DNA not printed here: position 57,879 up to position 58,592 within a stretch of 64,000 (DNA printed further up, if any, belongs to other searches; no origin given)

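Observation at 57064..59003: Four-copy tandem array of membrane-anchored coiled-coil genes that differ only by exact 11-aa and 7-aa modules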

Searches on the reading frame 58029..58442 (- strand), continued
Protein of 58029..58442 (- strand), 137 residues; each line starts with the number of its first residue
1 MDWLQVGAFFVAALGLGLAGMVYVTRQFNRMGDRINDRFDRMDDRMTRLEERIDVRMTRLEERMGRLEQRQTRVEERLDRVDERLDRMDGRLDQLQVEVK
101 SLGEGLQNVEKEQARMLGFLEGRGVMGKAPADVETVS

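Call 37: find_encoding_contigs(protein=P0067, flank=6000, max_places=1)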
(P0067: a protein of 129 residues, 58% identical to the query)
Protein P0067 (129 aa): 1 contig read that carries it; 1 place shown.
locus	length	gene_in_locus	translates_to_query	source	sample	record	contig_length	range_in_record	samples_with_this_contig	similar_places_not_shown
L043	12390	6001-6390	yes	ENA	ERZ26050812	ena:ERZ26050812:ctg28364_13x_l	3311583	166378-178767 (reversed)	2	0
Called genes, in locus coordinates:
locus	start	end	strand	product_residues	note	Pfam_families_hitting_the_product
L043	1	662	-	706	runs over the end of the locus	PF00270:DEAD (faint), PF22527:DEXQc_Suv3, PF00271:Helicase_C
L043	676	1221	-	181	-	PF01844:HNH, PF13395:HNH_4 (faint), PF14279:HNH_5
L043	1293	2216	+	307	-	PF02881:SRP54_N, PF13401:AAA_22 (weak), PF00448:SRP54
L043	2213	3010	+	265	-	PF22435:MRM3-like_sub_bind, PF00588:SpoU_methylase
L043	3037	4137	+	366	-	PF03462:PCRF, PF00472:RF-1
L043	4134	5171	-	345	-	-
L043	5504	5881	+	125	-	PF07889:DUF1664 (weak), PF10805:DUF2730, PF10498:IFT57 (faint)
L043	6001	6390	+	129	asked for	PF07889:DUF1664 (weak), PF10805:DUF2730, PF04513:Baculo_PEP_C (weak)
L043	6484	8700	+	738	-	PF13328:HD_4, PF01966:HD, PF04607:RelA_SpoT, PF02824:TGS, PF19296:RelA_AH, PF28438:RelA_RIS, PF01842:ACT (weak), PF13291:ACT_4, +1 more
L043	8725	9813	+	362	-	PF12038:QTMAN_N, PF00534:Glycos_transf_1, PF13692:Glyco_trans_1_4 (weak)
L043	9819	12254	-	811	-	PF00521:DNA_topoisoIV, PF03989:DNA_gyraseA_C (faint)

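Call 38: find_encoding_contigs(protein=P0091, flank=6000, max_places=1)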
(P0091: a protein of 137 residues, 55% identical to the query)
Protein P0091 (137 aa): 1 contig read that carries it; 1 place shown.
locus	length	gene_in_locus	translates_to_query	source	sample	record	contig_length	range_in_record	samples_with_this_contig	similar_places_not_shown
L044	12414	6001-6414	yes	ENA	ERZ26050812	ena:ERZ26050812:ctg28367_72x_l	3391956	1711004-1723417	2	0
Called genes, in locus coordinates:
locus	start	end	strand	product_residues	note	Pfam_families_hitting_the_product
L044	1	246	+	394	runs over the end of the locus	PF00108:Thiolase_N, PF00109:ketoacyl-synt (weak), PF02803:Thiolase_C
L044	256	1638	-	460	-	PF00672:HAMP, PF00512:HisKA, PF02518:HATPase_c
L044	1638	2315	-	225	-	PF00072:Response_reg, PF00486:Trans_reg_C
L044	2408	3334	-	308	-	-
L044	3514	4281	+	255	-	PF13489:Methyltransf_23, PF08241:Methyltransf_11, PF08242:Methyltransf_12, PF13649:Methyltransf_25, PF13847:Methyltransf_31 (weak)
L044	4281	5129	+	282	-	-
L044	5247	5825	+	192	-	-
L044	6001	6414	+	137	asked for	PF07889:DUF1664 (faint), PF10805:DUF2730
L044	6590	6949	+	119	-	PF10805:DUF2730 (weak)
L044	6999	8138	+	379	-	PF04389:Peptidase_M28, PF01546:Peptidase_M20, PF05343:Peptidase_M42 (faint), PF07687:M20_dimer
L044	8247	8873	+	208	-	PF01810:LysE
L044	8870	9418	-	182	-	PF01844:HNH, PF13395:HNH_4, PF14279:HNH_5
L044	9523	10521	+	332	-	PF01636:APH, PF02958:EcKL (faint)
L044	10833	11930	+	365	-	-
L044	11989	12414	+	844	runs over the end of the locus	PF13205:Big_5 (faint), PF11974:bMG3, PF01835:MG2, PF07703:A2M_BRD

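Call 39: predict_structure(alignment_id=A2)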
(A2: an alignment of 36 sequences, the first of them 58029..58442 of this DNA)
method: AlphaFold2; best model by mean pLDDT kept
length: 137 residues; sequences in the alignment: 36
mean_pLDDT: 81.8   pTM: 0.39
mean pLDDT of the five models: 81.8, 80.5, 79.4, 76.1, 73.7
residues with pLDDT >= 90: 60; 70-90: 51; 50-70: 11; < 50: 15
segments of 3 or more residues with pLDDT < 50: 123-137
pLDDT, mean of each block of 10 residues (from residue 1): 90 96 93 93 96 94 89 85 86 82 77 65 46 43
secondary structure, 60 per line:
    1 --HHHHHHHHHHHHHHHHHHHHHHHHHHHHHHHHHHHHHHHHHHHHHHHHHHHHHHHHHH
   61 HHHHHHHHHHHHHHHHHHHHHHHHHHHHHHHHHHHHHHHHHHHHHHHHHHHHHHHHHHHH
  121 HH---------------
elements in order: H3-122
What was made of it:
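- AlphaFold2 gives one helix over residues 3-122 (mean pLDDT 82) and a disordered tail over 123-137 (call 39).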

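Call 46: search_solved_structures(query=A2, max_evalue=1)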
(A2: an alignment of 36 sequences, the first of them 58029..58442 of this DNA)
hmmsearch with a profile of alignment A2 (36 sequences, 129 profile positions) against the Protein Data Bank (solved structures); distinct sequences matched with E-value up to 1: 489 (the best 60 are shown).
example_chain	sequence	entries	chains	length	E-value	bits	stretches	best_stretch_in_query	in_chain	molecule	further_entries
2efr_A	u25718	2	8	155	9.7e-06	28.9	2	41-103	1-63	General control protein GCN4 and Tropomyosin 1 alpha chain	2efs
6b3o_A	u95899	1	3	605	2.7e-05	27.5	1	24-75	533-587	Spike glycoprotein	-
2yo3_A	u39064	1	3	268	3.5e-05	27.2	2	43-103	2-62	GENERAL CONTROL PROTEIN GCN4, PUTATIVE INNER MEMBRANE PROTEIN, GENERAL CONTROL PROTEIN GCN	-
2d3e_A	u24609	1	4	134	4.1e-05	26.9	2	46-103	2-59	General control protein GCN4 and Tropomyosin 1 alpha chain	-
6gao_A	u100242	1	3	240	0.00014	25.2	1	36-106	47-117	Outer capsid protein sigma-1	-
2wpr_A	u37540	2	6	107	0.00015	25.1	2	43-102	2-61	TRIMERIC AUTOTRANSPORTER ADHESIN FRAGMENT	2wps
6gaj_A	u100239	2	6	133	0.00036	23.9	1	35-106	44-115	Outer capsid protein sigma-1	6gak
9cxu_B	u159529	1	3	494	0.00046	23.5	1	23-79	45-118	Hemagglutinin HA2 chain,Green fluorescent protein fusion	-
9cxt_B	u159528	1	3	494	0.00068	23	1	23-93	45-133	Hemagglutinin HA2 chain,Green fluorescent protein fusion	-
6tik_C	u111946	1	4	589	0.0012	22.2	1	18-93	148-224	Capsid protein,Putative adhesin/invasin,Capsid protein,Factor H-binding protein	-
9d0y_D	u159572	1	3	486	0.0012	22.1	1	23-94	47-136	Hemagglutinin HA2 chain, Green fluorescent protein fusion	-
6kn7_P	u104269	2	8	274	0.0016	21.8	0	34-99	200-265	Tropomyosin alpha-1 chain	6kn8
6x5z_O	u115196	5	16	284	0.0017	21.7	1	32-99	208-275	Tropomyosin alpha-1 chain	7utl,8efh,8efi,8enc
8a3k_UNK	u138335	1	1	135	0.0017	21.7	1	35-104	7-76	sc-apCC-4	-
2w49_A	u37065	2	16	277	0.0017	21.7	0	34-99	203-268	TROPOMYOSIN ALPHA-1 CHAIN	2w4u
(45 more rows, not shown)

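Call 47: search_protein_families(library=pfam, proteins=[L004:10570-12201:+], max_evalue=0.001)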
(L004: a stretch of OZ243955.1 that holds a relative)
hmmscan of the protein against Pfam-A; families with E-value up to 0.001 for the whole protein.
L004:10570-12201:+ (543 aa): 3 families
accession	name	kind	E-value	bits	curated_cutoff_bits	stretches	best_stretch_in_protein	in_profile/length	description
PF13517.12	FG-GAP_3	-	1.8e-33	115.4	26.9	4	78-135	1-60/61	FG-GAP-like repeat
PF07593.17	UnbV_ASPIC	-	7.3e-14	51.8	23.4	1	472-537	1-66/68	ASPIC and UnbV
PF01839.29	FG-GAP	-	9.1e-12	45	22.1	0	356-373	3-20/37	FG-GAP repeat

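Call 51: search_protein_representatives(alignment_id=A2)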
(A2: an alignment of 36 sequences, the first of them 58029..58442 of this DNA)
Query: 36 sequences, 129 profile positions. Proteins with E-value up to 0.001 (for the whole library): 3388; up to 1e-10: 77; up to 1e-30: 4. The best 150 are listed.
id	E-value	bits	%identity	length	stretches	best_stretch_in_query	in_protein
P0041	1.9e-66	238.2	-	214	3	35-127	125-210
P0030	5.3e-49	181.8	-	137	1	4-126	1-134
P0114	3.6e-43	163.0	-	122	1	1-128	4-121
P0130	2.1e-34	134.7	-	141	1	5-127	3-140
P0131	3.7e-29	117.7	-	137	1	4-125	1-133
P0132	3.3e-28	114.6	-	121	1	4-111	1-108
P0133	1.5e-27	112.5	-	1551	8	36-98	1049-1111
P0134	6.0e-24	100.8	-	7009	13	14-92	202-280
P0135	2.1e-20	89.4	-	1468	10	32-81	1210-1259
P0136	3.9e-19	85.3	-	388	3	31-110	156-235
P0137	4.2e-19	85.2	-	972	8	28-99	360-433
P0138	3.9e-18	82.0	-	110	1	1-88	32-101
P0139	6.1e-16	74.9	-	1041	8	27-85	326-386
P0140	7.5e-16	74.6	-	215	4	33-103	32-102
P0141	8.3e-16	74.5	-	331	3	30-86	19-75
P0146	9.3e-15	71.1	-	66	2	98-129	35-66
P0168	1.4e-12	64.0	-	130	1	10-126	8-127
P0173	3.5e-12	62.8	-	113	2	10-107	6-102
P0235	6.4e-10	55.4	-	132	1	4-125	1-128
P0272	1.9e-09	53.9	-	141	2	12-108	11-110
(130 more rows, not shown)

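Call 53: find_encoding_contigs(protein=P0235, flank=6000, max_places=3)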
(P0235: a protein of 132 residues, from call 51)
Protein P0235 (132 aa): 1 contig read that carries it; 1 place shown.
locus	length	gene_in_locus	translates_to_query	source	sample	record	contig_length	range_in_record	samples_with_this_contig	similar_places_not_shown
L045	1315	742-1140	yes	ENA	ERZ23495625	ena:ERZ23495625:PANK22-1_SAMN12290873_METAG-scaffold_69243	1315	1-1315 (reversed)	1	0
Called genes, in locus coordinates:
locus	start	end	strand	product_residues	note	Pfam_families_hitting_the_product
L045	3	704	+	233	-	?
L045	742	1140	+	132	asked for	-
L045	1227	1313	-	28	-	?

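Call 54: find_encoding_contigs(protein=P0168, flank=6000, max_places=3)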
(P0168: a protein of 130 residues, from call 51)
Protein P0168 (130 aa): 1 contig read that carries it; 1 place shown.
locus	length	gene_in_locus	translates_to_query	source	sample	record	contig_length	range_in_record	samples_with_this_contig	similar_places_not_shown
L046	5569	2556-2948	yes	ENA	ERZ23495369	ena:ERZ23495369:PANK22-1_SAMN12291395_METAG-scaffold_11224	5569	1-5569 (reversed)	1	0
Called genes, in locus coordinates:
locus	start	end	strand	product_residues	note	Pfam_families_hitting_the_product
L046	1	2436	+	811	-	?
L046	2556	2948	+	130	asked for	PF02601:Exonuc_VII_L (weak), PF10805:DUF2730, PF11932:DUF3450 (weak), PF13600:DUF4140 (faint), PF06825:HSBP1 (faint), PF19220:Rod_CreS (weak), PF23991:DUF7310 (weak), PF10779:XhlA (weak), +7 more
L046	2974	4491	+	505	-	PF06253:MTTB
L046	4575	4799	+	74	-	-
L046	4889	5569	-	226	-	?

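Call 61: search_protein_families(library=pfam, proteins=[P0168, P0235, P0272, P0173, P0131, P0146], max_evalue=0.01)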
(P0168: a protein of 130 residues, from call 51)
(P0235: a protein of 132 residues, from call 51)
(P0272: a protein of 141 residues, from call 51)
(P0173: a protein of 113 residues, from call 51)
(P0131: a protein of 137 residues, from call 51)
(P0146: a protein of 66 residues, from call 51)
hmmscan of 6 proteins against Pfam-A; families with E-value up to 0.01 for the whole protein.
P0168 (130 aa): 79 families (the best 25 are shown)
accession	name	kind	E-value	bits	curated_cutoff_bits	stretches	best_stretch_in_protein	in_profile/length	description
PF23991.1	DUF7310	-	1.9e-10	41.5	40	2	31-79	27-75/83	Coiled-coil region of unknown function (DUF7310)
PF10779.14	XhlA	-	4e-10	40.2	34.7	2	54-100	3-49/67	Haemolysin XhlA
PF16326.10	ABC_tran_CTD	-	1.4e-08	35.2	32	1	61-104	7-52/69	ABC transporter C-terminal domain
PF10046.14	BLOC1_2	-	2.2e-07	31.6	33.4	1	34-64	65-95/96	Biogenesis of lysosome-related organelles complex-1 subunit 2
PF11932.13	DUF3450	-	9.7e-07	28.8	32.6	1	19-102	22-105/241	Protein of unknown function (DUF3450)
PF02090.21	SPAM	-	6.5e-06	26.6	35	1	31-82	2-53/142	Salmonella surface presentation of antigen gene type M protein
PF02601.20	Exonuc_VII_L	-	6.6e-06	26.3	35.9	1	20-107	148-235/315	Exonuclease VII, large subunit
PF13600.11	DUF4140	-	1.1e-05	26.2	27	1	23-74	47-98/98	N-terminal domain of unknown function (DUF4140)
PF05377.16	FlaC_arch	-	1.7e-05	25.5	27.8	0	42-76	1-35/55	Flagella accessory protein C (FlaC)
PF06825.17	HSBP1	-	1.7e-05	25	28.6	0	62-82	27-47/51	Heat shock factor binding protein 1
PF00261.25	Tropomyosin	-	1.8e-05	24.8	38.6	1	37-99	177-239/242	Tropomyosin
PF08702.15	Fib_alpha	-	1.9e-05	25.3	29.9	1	24-76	78-130/143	Fibrinogen alpha/beta chain family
PF10805.13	DUF2730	-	2.5e-05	24.8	24.9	1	10-93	9-94/102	Protein of unknown function (DUF2730)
PF01519.22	DUF16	-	3.3e-05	24.8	40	1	32-96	39-103/104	Protein of unknown function DUF16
PF16526.10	CLZ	-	4e-05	24.4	26.7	0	53-100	15-62/71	C-terminal leucine zipper domain of cyclic nucleotide-gated channels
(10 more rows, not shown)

P0235 (132 aa): 5 families
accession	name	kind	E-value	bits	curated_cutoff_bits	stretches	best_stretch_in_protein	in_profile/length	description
PF07798.16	CCDC90-like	-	0.00012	22.5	33.5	1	25-112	56-143/175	Coiled-coil domain-containing protein 90-like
PF04513.17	Baculo_PEP_C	-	0.0002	21.8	38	1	24-74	43-93/140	Baculovirus polyhedron envelope protein, PEP, C terminus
PF05597.16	Phasin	-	0.00095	19.7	28.8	1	39-111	52-124/126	Poly(hydroxyalcanoate) granule associated protein (phasin)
PF01442.23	Apolipoprotein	-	0.0018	18.5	90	1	30-91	52-113/190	Apolipoprotein A1/A4/E domain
PF05218.19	DUF713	-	0.0067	16.7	24.5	0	2-78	32-111/185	Protein of unknown function (DUF713)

P0272 (141 aa): 18 families
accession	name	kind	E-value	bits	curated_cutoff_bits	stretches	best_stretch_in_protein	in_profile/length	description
PF16526.10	CLZ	-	1.1e-06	29.4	26.7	1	26-91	8-70/71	C-terminal leucine zipper domain of cyclic nucleotide-gated channels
PF10779.14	XhlA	-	2.5e-05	24.8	34.7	0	44-76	6-38/67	Haemolysin XhlA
PF12841.12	YvrJ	-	0.00036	20.5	29.5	0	46-62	18-34/36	YvrJ protein family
PF02609.21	Exonuc_VII_S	-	0.00044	20.7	24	0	50-80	4-34/52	Exonuclease VII small subunit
PF08614.16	ATG16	-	0.00048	20.8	33.7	1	45-134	63-152/200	Autophagy protein 16 (ATG16)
PF23991.1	DUF7310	-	0.0013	19.7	40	0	83-116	9-55/83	Coiled-coil region of unknown function (DUF7310)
PF16326.10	ABC_tran_CTD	-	0.0013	19.3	32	0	95-126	12-45/69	ABC transporter C-terminal domain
PF02090.21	SPAM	-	0.0015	18.9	35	0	45-86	8-49/142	Salmonella surface presentation of antigen gene type M protein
PF22417.1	Hmr1_E-cad-like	-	0.0016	18.6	27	0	52-62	2-12/23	Cadherin-related hmr-1 E-cadherin-like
PF05064.18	Nsp1_C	-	0.0017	18.6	24.1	0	95-134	59-98/114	Nsp1-like C-terminal region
PF19220.6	Rod_CreS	-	0.0017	17.9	100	1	50-133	21-104/359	Crescentin, rod domain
PF19702.4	DUF6200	-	0.003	17.6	26.9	0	55-74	27-46/76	Family of unknown function (DUF6200)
PF25764.1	KIF21A_4th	-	0.004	17.3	33.1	1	47-126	59-139/183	KIF21A-like domain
PF04508.17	Pox_A_type_inc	-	0.0043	17.3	21.4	0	51-63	3-15/23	Viral A-type inclusion protein repeat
PF10473.14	CENP-F_leu_zip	-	0.0044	17.5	34.5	1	35-118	45-129/140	Leucine-rich repeats of kinetochore protein Cenp-F/LEK1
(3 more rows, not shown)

P0173 (113 aa): 11 families
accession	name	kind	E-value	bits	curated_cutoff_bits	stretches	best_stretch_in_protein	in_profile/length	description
PF10779.14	XhlA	-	6.8e-05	23.4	34.7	0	74-110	1-37/67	Haemolysin XhlA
PF05064.18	Nsp1_C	-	0.00011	22.5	24.1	0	74-111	59-96/114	Nsp1-like C-terminal region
PF07889.17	DUF1664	-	0.00021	21.8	34.6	1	20-100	44-124/124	Protein of unknown function (DUF1664)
PF12072.13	RNase_Y_N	-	0.00033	20.6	32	1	24-101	71-151/201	RNase Y N-terminal region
PF02609.21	Exonuc_VII_S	-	0.00041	20.8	24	0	59-86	6-33/52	Exonuclease VII small subunit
PF16326.10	ABC_tran_CTD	-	0.0011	19.5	32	0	43-96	9-67/69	ABC transporter C-terminal domain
PF23991.1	DUF7310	-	0.0018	19.2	40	0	61-111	1-50/83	Coiled-coil region of unknown function (DUF7310)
PF01920.25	Prefoldin_2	-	0.0054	17.1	27.6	0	47-80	60-93/106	Prefoldin subunit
PF16526.10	CLZ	-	0.0062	17.3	26.7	0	65-98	37-70/71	C-terminal leucine zipper domain of cyclic nucleotide-gated channels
PF05278.17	PEARLI-4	-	0.0067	16.5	29.9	0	22-70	170-221/234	Arabidopsis phospholipase-like protein (PEARLI 4)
PF06160.17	EzrA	-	0.0093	14.7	39.6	0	33-98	356-421/557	Septation ring formation regulator, EzrA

P0131 (137 aa): 4 families
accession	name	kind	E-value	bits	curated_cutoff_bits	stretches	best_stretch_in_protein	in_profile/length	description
PF00261.25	Tropomyosin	-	0.00055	19.9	38.6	1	33-94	177-238/242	Tropomyosin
PF10779.14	XhlA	-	0.00098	19.7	34.7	0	36-81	3-48/67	Haemolysin XhlA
PF23991.1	DUF7310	-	0.0023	18.8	40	1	35-89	1-54/83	Coiled-coil region of unknown function (DUF7310)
PF16326.10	ABC_tran_CTD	-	0.0025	18.5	32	0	29-64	14-51/69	ABC transporter C-terminal domain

P0146 (66 aa): 0 families

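Call 63: find_encoding_contigs(protein=P0001, flank=5000, max_places=4)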
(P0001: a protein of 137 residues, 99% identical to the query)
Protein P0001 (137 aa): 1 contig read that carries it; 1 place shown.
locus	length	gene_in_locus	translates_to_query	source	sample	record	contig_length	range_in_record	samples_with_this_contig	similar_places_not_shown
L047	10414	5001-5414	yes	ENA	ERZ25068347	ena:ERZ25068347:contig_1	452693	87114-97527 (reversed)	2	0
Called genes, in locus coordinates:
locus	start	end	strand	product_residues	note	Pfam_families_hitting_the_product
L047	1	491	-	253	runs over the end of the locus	PF08032:SpoU_sub_bind, PF00588:SpoU_methylase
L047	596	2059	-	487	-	PF00133:tRNA-synt_1 (faint), PF01406:tRNA-synt_1e, PF01921:tRNA-synt_1f (faint), PF09334:tRNA-synt_1g (weak), PF09190:DALR_2, PF23493:CysS_C (weak)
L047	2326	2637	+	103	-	-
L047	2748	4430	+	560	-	PF00174:Oxidored_molyb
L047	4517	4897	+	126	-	PF10805:DUF2730, PF07889:DUF1664 (weak)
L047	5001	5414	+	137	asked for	PF07889:DUF1664, PF10805:DUF2730 (faint), PF21773:ODAD1_CC (weak), PF16526:CLZ (faint), PF10779:XhlA (faint)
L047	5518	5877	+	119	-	PF10805:DUF2730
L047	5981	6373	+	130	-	PF07889:DUF1664 (weak), PF10805:DUF2730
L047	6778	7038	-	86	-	-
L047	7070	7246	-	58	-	-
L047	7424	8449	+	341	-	PF08240:ADH_N, PF16912:Glu_dehyd_C, PF00107:ADH_zinc_N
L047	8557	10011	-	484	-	PF03446:NAD_binding_2, PF00393:6PGD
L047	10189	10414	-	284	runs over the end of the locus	PF05721:PhyH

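Call 64: find_encoding_contigs(protein=P0017, flank=5000, max_places=3)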
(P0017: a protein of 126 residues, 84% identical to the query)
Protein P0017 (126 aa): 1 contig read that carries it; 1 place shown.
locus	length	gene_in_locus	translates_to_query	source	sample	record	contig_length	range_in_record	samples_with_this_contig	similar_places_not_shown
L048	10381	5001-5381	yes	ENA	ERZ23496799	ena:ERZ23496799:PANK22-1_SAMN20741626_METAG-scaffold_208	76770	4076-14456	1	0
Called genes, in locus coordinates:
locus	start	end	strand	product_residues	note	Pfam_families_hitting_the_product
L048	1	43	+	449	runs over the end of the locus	PF00083:Sugar_tr, PF07690:MFS_1, PF12832:MFS_1_like, PF07690:MFS_1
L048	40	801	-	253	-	PF08032:SpoU_sub_bind, PF00588:SpoU_methylase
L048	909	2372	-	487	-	PF00133:tRNA-synt_1 (faint), PF01406:tRNA-synt_1e, PF01921:tRNA-synt_1f (faint), PF09334:tRNA-synt_1g (weak), PF09190:DALR_2, PF23493:CysS_C (weak)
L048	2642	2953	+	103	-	-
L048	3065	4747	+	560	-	PF00174:Oxidored_molyb, PF03404:Mo-co_dimer (weak)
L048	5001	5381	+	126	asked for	PF10805:DUF2730, PF10779:XhlA (faint)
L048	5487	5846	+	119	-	PF10805:DUF2730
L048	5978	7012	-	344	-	PF08240:ADH_N, PF00107:ADH_zinc_N, PF13602:ADH_zinc_N_2 (faint)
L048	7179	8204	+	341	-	PF08240:ADH_N, PF16912:Glu_dehyd_C, PF00107:ADH_zinc_N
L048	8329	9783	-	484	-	PF03446:NAD_binding_2, PF00393:6PGD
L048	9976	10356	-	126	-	PF05721:PhyH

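Call 69: fold_search(model_id=the predicted structure, library=pdb)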
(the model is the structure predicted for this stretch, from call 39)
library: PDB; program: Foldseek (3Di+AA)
matches with E <= 10: 0; with E <= 0.001: 0
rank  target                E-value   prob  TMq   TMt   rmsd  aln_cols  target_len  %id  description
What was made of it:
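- Tried and rejected: Foldseek of the single-helix model against PDB found nothing, as expected for one long helix (call 69).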
